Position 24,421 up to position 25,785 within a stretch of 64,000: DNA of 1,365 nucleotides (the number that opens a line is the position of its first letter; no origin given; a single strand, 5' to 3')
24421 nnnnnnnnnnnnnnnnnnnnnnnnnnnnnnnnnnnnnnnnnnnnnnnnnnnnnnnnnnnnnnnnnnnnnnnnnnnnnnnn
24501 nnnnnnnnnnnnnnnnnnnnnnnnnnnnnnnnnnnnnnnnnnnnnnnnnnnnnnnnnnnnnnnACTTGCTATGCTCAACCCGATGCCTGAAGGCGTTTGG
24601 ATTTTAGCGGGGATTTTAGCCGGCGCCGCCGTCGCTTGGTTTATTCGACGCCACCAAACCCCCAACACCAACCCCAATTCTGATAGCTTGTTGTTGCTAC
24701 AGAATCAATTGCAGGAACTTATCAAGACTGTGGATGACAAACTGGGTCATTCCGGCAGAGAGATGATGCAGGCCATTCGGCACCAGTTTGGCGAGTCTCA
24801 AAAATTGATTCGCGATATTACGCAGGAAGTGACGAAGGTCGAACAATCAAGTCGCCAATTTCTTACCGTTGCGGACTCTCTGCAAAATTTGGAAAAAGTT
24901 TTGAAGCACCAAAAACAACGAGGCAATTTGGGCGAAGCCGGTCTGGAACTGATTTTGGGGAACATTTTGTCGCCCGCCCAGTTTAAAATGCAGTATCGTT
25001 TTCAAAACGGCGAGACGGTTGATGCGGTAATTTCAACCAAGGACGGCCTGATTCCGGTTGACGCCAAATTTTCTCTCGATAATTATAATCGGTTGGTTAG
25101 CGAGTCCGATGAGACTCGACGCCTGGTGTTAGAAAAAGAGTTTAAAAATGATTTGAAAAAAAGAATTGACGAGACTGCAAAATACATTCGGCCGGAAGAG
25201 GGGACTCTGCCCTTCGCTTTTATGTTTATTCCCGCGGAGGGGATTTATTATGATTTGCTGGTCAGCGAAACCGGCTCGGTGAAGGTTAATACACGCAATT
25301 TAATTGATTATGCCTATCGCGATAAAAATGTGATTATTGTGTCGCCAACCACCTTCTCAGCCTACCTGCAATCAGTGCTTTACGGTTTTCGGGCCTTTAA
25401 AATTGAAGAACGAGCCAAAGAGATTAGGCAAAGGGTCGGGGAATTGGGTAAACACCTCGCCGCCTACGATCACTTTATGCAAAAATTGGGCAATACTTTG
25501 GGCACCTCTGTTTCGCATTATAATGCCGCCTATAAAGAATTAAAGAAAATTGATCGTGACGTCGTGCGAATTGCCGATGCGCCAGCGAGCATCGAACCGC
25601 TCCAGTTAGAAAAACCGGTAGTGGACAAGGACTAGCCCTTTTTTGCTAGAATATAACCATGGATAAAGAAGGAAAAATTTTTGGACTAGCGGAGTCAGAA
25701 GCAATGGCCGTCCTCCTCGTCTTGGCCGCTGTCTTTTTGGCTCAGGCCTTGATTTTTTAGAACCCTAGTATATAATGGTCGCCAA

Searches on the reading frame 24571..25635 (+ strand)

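Call 3: search_protein_families(library=pfam, proteins=[window:24571-25635:+], max_evalue=0.01)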
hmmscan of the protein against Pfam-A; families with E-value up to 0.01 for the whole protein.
window:24571-25635:+ (354 aa): 2 families
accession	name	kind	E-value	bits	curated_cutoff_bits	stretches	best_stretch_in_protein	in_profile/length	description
PF02646.22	RmuC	-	1.1e-52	179.4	26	1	46-334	2-277/291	RmuC family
PF05008.21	V-SNARE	-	0.0042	17.9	25.9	0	42-99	14-71/92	Vesicle transport v-SNARE protein N-terminus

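Call 4: search_protein_families(library=padloc, proteins=[window:24571-25635:+], max_evalue=0.01)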
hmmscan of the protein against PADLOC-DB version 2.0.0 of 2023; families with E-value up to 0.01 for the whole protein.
window:24571-25635:+ (354 aa): 3 families
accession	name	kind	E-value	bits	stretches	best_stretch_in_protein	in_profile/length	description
PDLC03812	RTasRmuC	-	4.3e-17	59.8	1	33-325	124-403/439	DRT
PDLC00637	ZorA2|ZorA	-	0.00052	16.9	0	278-336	358-417/420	MotA/ExbB/TolQ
PDLC03859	LmuB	-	0.00054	17.3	1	42-324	248-486/611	-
